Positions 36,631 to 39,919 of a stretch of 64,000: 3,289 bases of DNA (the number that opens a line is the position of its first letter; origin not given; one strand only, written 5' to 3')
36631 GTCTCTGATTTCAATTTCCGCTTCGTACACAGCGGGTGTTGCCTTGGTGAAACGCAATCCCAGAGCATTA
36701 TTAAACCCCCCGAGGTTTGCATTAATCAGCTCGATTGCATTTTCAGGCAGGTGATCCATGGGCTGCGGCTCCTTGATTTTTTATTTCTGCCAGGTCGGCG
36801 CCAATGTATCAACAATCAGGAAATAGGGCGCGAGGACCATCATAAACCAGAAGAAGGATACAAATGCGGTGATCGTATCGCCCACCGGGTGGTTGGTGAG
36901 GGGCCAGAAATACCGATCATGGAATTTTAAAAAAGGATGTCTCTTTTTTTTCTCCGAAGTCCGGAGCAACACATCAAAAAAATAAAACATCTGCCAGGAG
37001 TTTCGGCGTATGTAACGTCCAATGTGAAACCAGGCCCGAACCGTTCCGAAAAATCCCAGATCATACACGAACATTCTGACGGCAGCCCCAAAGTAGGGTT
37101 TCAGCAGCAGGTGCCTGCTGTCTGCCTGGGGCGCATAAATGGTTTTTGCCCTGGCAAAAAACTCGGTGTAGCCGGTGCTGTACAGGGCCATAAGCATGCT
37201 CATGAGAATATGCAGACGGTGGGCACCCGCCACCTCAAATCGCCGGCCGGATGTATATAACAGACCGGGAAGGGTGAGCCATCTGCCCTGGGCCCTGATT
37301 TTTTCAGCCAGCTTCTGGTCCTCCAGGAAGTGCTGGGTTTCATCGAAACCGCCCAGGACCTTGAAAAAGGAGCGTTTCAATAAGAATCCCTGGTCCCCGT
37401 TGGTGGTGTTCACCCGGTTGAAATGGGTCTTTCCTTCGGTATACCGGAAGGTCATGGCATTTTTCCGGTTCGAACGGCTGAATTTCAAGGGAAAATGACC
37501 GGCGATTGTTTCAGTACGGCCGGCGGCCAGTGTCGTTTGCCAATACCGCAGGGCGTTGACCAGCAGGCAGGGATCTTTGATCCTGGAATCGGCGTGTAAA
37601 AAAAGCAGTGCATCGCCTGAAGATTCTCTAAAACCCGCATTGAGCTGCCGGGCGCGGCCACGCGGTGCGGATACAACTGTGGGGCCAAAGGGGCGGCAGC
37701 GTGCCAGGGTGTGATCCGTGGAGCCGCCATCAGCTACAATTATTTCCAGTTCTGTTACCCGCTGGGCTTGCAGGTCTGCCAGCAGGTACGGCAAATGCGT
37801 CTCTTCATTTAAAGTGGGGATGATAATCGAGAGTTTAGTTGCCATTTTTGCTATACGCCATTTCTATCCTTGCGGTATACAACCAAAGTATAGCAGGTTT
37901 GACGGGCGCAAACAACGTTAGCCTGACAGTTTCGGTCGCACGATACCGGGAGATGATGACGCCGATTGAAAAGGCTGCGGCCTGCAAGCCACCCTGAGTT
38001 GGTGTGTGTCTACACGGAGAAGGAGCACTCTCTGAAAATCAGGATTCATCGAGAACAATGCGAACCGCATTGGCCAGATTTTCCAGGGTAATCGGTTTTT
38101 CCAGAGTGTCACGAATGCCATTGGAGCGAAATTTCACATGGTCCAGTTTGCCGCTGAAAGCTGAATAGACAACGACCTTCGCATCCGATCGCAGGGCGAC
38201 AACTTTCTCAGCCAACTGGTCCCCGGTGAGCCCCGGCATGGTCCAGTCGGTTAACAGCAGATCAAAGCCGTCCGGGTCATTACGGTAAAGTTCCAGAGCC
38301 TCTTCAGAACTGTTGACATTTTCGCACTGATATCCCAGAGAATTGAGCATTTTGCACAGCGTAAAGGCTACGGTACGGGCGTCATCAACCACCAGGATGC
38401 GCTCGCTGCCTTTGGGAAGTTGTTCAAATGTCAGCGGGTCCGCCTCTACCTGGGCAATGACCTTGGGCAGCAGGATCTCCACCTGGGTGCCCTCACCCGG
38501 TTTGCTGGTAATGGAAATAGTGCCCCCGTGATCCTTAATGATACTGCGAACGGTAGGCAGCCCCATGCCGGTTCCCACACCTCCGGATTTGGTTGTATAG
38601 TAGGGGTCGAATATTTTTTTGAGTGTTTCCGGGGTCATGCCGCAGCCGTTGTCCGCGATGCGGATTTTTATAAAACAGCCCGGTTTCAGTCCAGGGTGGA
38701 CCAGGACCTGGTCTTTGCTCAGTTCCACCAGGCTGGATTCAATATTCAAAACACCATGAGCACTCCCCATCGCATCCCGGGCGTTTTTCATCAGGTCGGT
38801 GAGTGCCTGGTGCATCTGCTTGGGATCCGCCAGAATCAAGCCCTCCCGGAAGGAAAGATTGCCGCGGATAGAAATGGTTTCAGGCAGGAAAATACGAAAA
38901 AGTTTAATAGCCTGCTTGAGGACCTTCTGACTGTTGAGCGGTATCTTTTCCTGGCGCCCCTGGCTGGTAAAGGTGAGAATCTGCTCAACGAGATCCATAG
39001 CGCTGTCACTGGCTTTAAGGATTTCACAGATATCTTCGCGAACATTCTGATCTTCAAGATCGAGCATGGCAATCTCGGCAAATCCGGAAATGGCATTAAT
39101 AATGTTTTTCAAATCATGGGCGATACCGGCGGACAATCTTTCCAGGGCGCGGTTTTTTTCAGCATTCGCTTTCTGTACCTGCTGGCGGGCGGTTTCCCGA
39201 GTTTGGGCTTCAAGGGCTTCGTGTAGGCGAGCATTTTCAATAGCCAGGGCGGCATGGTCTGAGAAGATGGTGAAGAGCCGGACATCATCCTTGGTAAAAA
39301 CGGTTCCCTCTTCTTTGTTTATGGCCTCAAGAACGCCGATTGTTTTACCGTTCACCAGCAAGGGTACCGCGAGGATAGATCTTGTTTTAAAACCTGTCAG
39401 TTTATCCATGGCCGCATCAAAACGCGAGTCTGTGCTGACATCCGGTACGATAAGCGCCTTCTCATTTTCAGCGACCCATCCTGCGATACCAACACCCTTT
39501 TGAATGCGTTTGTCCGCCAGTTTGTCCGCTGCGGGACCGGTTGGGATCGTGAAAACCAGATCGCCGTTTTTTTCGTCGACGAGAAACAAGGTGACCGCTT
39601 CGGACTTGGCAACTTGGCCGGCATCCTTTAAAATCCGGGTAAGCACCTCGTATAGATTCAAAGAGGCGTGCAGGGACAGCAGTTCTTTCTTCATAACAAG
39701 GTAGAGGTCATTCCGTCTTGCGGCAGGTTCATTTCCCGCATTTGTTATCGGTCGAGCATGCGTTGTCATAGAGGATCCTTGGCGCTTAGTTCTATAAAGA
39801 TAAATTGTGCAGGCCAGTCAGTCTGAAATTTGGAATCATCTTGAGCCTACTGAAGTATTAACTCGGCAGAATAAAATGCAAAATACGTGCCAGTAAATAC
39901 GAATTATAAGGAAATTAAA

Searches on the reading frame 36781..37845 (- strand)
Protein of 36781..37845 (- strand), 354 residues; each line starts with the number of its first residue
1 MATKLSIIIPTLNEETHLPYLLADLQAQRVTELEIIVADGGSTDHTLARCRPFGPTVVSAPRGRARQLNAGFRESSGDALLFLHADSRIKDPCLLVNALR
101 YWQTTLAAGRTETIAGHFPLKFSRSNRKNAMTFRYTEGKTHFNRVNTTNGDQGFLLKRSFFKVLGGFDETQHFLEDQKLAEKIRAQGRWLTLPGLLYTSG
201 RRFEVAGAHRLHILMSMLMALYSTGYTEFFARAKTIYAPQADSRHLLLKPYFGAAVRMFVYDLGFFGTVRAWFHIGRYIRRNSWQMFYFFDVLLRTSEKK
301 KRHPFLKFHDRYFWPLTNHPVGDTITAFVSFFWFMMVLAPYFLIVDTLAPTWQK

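Call 29: search_protein_families(library=pfam, proteins=[window:36781-37845:-], max_evalue=0.00001)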
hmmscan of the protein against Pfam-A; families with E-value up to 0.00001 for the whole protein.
window:36781-37845:- (354 aa): 2 families
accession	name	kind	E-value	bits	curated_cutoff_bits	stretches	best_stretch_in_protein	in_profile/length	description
PF00535.33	Glycos_transf_2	-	2.1e-18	67.3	23.3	1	6-161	1-164/168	Glycosyl transferase family 2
PF13641.12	Glyco_tranf_2_3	-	4.7e-08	33.8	27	1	5-187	3-198/230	Glycosyltransferase like family 2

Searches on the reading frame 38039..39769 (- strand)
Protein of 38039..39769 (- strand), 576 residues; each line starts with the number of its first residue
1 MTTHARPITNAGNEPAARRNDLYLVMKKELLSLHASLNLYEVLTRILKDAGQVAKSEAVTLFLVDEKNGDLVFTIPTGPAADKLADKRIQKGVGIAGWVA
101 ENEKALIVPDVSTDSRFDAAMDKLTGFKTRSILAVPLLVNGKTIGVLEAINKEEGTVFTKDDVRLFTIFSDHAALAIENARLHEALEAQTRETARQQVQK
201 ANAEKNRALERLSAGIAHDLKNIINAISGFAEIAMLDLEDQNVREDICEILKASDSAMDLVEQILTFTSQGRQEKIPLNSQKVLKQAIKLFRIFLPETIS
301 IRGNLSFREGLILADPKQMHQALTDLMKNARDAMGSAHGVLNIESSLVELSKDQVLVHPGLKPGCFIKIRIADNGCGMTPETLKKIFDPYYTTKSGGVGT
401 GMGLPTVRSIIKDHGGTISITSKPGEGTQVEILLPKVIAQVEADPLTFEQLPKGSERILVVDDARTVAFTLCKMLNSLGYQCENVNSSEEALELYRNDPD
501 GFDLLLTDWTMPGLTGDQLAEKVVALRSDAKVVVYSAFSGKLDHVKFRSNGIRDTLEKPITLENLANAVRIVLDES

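Call 29: search_protein_families(library=pfam, proteins=[window:38039-39769:-], max_evalue=0.00001)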
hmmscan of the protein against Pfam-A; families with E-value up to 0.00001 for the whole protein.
window:38039-39769:- (576 aa): 6 families
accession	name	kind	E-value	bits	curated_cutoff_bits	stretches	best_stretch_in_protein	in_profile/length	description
PF02518.31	HATPase_c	-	3.5e-23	82.6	26.4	1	315-436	2-109/111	Histidine kinase-, DNA gyrase B-, and HSP90-like ATPase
PF01590.32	GAF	-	1.1e-21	78.1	22.4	1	39-177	2-133/133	GAF domain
PF00072.30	Response_reg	-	1.4e-18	67.5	30.2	1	458-570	1-111/111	Response regulator receiver domain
PF13185.12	GAF_2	-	1.2e-17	64.8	28.6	1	37-178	2-136/136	GAF domain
PF00512.31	HisKA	-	2.3e-09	37.6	26.9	1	209-269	2-62/66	His Kinase A (phospho-acceptor) domain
PF13492.12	GAF_3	-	2.6e-09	38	27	1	41-179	4-129/129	GAF domain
